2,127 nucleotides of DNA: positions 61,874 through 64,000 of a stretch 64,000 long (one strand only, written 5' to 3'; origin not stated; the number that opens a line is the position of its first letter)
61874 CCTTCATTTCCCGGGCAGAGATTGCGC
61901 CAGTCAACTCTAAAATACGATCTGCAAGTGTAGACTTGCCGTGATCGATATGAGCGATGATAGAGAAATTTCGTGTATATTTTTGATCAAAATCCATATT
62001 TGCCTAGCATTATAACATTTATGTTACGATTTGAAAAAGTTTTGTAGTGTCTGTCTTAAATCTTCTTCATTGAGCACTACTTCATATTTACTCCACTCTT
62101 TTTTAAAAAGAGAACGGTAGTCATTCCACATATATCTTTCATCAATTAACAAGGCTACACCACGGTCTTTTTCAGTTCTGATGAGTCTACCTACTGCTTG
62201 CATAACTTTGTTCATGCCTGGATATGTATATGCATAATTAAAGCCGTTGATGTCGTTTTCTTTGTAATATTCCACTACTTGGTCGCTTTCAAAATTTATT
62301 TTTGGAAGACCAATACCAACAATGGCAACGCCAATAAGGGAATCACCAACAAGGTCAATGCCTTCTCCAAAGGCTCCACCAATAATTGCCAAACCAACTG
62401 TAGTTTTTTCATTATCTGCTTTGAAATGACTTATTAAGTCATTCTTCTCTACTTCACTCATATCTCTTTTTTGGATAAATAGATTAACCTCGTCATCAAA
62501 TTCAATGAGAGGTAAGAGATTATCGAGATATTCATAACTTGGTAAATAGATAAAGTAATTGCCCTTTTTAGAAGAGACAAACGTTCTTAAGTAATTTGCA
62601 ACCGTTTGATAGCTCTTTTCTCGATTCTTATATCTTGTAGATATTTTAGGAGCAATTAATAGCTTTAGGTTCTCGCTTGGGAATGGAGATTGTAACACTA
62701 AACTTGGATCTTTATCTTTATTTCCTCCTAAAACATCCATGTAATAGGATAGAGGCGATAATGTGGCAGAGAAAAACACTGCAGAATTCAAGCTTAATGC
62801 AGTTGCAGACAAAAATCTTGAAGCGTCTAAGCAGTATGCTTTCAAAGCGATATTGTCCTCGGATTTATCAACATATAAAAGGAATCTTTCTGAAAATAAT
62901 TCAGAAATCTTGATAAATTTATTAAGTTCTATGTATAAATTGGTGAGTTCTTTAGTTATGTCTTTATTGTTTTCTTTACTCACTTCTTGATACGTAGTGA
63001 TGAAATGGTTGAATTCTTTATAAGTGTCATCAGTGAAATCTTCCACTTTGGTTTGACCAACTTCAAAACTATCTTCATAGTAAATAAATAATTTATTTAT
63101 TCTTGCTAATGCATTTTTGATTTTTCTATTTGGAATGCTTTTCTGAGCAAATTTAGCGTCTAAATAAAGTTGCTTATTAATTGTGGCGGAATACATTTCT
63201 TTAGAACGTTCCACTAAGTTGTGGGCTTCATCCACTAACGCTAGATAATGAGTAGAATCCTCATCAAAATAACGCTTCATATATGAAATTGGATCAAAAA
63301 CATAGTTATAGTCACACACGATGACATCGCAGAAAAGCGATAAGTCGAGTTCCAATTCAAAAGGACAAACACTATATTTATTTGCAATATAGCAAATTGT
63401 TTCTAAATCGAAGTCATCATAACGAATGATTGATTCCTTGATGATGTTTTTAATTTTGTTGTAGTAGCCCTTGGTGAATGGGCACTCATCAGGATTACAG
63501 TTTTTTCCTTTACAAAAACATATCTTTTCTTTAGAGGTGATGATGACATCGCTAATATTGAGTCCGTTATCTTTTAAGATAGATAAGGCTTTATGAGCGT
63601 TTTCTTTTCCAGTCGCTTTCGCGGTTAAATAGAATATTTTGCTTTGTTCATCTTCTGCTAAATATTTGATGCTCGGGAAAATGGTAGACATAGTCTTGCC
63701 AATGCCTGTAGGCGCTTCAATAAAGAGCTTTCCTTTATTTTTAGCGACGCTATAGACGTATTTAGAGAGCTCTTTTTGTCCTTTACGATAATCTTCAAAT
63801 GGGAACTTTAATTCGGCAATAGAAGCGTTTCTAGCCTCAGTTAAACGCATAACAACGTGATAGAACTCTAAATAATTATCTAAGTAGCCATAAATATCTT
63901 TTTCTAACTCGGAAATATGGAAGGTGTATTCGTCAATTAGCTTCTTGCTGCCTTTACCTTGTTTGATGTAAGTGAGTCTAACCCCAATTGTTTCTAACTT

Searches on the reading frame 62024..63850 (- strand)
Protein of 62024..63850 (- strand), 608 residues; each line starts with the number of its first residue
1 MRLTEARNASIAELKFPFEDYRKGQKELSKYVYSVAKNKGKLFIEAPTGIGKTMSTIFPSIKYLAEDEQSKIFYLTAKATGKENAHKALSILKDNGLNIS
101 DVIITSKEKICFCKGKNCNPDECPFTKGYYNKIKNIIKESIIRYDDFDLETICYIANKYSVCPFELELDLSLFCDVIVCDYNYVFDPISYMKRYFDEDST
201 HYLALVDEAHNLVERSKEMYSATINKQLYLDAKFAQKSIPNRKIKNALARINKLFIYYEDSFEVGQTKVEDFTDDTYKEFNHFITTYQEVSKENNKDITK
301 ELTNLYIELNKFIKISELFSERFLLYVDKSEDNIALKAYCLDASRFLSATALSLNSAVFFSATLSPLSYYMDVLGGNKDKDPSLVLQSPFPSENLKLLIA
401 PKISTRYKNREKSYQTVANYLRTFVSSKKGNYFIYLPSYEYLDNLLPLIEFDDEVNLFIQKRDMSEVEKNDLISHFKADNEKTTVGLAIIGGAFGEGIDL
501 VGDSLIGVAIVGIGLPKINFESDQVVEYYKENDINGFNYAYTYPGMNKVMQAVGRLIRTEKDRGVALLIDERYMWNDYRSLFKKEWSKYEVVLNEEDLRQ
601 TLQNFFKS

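Call 56: find_encoding_contigs(protein=window:62024-63850:-, flank=10000, max_places=3)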
Protein window:62024-63850:- (608 aa): no gene with exactly this product is on record in the collection.

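Call 85: search_protein_families(library=ncbifam, proteins=[window:62024-63850:-], max_evalue=0.01)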
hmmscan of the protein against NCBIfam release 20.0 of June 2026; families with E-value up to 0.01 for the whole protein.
window:62024-63850:- (608 aa): 7 families
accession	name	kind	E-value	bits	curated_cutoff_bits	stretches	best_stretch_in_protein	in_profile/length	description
TIGR00604.1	rad3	subfamily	4.3e-49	167.7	246.95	3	305-582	392-685/706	DNA repair helicase (rad3)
NF053712.1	repair_DEAH_YoaA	equivalog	4.4e-34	118.2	680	2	206-601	223-628/630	DNA repair helicase YoaA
NF005981.0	PRK08074.1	equivalog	2.6e-30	105.1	789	3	330-592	648-914/931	ATP-dependent DNA helicase DinG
NF008729.0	PRK11747.1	equivalog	8.6e-29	100.5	598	2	353-578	461-686/703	ATP-dependent DNA helicase DinG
TIGR01407.1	dinG_rel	hypoth_equivalog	1.1e-22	80.2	547.7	2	312-605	587-888/889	putative DnaQ family exonuclease/DinG family helicase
NF005569.0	PRK07246.1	equivalog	1.5e-09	36.8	794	1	201-600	437-810/820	bifunctional DnaQ family exonuclease/ATP-dependent helicase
TIGR03117.2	cas_csf4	equivalog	0.00093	17.5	400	0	15-69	123-177/800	type IV CRISPR-associated DEAD/DEAH-box helicase Csf4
